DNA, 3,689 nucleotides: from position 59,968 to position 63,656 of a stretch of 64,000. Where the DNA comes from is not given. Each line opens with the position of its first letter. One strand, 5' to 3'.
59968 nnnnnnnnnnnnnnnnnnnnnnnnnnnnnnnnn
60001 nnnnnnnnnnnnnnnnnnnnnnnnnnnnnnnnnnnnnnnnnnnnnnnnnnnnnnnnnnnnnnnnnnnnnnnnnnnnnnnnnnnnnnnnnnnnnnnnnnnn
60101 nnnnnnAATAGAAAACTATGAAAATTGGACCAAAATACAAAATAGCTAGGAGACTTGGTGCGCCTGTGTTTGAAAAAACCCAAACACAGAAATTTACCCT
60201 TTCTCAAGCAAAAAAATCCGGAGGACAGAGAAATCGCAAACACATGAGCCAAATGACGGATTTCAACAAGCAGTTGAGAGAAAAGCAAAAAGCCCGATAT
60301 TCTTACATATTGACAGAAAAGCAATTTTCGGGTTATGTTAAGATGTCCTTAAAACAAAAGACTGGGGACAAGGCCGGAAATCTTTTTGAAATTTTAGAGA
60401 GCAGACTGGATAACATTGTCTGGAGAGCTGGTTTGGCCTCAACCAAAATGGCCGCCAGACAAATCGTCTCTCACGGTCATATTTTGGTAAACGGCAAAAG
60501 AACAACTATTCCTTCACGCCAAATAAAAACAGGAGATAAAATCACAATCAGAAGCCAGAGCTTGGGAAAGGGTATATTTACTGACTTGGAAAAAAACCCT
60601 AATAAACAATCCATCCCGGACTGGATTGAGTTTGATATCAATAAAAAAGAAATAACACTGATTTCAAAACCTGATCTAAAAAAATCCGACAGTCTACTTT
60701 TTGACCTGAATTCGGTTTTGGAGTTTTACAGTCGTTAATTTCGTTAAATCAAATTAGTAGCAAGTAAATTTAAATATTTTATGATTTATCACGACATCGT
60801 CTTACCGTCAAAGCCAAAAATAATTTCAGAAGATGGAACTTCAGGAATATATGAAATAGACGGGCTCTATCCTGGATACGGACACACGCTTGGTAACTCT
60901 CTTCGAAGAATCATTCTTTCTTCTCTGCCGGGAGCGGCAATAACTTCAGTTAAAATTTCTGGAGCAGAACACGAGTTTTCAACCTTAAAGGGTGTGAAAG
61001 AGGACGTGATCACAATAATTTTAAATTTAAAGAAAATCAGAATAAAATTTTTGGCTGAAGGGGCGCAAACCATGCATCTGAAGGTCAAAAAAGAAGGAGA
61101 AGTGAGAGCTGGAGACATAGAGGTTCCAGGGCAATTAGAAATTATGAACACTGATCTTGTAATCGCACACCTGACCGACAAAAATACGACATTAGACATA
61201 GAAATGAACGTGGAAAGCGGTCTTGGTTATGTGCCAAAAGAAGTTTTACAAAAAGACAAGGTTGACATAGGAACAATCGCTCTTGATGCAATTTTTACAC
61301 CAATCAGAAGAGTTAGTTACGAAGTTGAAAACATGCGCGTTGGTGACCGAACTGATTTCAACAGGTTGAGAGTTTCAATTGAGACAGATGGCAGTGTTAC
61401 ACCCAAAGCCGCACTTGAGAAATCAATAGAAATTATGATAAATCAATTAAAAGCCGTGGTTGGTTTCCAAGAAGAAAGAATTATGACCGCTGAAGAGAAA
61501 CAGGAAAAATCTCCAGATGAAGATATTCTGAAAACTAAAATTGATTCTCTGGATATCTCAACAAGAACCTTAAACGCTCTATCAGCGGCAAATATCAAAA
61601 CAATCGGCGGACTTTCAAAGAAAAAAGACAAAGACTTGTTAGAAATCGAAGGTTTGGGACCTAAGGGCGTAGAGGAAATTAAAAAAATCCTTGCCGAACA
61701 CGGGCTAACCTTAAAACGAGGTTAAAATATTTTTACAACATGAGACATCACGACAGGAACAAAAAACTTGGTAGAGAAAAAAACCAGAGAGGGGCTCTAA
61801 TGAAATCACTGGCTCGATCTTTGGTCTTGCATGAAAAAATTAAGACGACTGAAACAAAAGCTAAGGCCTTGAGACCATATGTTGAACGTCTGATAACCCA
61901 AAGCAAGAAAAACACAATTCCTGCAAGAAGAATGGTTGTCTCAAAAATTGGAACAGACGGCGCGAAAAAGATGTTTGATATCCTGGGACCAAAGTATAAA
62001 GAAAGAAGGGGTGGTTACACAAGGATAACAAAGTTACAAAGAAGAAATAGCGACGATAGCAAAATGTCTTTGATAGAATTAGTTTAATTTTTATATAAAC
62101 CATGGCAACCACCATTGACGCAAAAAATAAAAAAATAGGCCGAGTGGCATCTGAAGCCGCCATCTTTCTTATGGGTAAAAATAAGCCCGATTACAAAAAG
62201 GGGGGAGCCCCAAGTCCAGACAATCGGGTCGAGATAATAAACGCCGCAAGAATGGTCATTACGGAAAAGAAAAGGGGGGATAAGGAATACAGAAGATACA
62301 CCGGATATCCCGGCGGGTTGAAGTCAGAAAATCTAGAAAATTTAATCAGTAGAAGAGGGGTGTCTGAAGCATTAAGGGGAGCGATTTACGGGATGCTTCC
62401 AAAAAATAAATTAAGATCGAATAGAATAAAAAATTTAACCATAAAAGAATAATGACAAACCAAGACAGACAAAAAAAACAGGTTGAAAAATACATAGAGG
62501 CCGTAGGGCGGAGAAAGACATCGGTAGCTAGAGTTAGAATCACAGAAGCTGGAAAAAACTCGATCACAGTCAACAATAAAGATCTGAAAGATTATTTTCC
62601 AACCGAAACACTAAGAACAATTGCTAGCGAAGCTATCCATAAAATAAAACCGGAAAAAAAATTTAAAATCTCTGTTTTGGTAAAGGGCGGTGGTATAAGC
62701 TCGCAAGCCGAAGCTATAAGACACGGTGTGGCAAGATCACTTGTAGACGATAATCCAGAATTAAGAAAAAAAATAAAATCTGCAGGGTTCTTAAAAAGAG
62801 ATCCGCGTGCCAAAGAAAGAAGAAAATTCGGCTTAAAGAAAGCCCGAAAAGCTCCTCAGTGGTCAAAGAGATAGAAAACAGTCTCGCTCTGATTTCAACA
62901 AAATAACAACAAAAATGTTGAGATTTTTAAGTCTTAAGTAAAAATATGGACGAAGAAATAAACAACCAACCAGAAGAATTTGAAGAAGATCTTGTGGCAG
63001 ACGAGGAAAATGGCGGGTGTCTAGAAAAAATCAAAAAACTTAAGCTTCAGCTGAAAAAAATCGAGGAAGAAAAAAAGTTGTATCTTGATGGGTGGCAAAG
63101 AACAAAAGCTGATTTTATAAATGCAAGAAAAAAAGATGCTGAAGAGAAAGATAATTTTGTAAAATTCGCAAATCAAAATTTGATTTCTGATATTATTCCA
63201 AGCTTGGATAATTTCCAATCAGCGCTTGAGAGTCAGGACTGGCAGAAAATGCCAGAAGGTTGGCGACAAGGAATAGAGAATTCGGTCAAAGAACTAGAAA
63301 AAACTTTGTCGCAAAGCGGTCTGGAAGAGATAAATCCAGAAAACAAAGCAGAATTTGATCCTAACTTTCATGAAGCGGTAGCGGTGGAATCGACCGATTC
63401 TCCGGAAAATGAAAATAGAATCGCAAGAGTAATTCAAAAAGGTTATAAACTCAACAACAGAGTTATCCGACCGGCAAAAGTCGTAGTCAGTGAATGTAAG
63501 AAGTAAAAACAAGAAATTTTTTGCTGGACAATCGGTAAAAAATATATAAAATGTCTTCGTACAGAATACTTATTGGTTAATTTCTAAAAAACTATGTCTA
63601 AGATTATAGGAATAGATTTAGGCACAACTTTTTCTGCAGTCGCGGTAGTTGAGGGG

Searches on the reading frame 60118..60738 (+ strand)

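Call 37: search_protein_families(library=pfam, proteins=[window:60118-60738:+], max_evalue=0.00001)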
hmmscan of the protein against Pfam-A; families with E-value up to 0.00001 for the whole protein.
window:60118-60738:+ (206 aa): 2 families
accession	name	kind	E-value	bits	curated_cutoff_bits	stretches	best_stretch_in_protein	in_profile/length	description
PF01479.30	S4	-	1.7e-17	63.3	22.8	1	96-142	2-48/48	S4 domain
PF00163.24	Ribosomal_S4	-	2.4e-14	54.2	23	1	3-94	3-95/95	Ribosomal protein S4/S9 N-terminal domain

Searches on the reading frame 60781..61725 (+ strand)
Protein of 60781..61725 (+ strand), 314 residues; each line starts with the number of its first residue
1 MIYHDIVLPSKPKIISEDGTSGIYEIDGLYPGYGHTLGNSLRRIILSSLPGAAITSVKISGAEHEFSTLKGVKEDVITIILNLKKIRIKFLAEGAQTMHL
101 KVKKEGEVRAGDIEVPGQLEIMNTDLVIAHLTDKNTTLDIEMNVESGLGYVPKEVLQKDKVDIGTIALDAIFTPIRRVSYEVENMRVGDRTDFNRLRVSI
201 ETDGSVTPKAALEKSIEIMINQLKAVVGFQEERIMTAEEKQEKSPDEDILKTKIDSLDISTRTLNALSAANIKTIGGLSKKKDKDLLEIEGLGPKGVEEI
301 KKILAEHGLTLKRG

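Call 37: search_protein_families(library=pfam, proteins=[window:60781-61725:+], max_evalue=0.00001)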
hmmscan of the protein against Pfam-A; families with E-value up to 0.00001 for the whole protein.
window:60781-61725:+ (314 aa): 3 families
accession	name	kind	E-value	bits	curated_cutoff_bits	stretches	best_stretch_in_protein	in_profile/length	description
PF01000.31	RNA_pol_A_bac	-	7e-30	104.1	33.9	1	57-173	1-119/119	RNA polymerase Rpb3/RpoA insert domain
PF01193.29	RNA_pol_L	-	2.9e-22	78.6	24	1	31-223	5-74/74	RNA polymerase Rpb3/Rpb11 dimerisation domain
PF03118.21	RNA_pol_A_CTD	-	1.6e-17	63.4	23.8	1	241-306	2-67/67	Bacterial RNA polymerase, alpha chain C terminal domain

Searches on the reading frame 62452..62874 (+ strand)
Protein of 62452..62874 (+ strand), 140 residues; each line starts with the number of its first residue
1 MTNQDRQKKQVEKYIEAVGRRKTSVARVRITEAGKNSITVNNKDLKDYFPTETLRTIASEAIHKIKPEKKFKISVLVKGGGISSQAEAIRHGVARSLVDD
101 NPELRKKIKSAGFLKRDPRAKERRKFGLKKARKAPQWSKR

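Call 37: search_protein_families(library=pfam, proteins=[window:62452-62874:+], max_evalue=0.00001)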
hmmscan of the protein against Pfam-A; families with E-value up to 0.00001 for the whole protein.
window:62452-62874:+ (140 aa): 1 family
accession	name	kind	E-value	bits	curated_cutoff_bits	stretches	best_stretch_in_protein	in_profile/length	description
PF00380.25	Ribosomal_S9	-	1.8e-42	145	22.5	1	19-140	1-121/121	Ribosomal protein S9/S16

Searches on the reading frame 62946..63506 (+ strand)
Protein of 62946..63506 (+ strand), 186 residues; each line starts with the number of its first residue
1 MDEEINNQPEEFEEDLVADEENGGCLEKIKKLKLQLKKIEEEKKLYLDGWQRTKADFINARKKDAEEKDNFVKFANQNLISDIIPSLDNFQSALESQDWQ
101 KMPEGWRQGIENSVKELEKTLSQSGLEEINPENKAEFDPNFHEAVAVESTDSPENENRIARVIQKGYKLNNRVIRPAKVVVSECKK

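Call 37: search_protein_families(library=pfam, proteins=[window:62946-63506:+], max_evalue=0.00001)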
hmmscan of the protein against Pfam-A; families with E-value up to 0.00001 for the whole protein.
window:62946-63506:+ (186 aa): 1 family
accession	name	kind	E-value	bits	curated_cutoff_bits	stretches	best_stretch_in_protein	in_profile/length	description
PF01025.24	GrpE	-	3.3e-43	147.7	25.8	1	27-183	11-165/165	GrpE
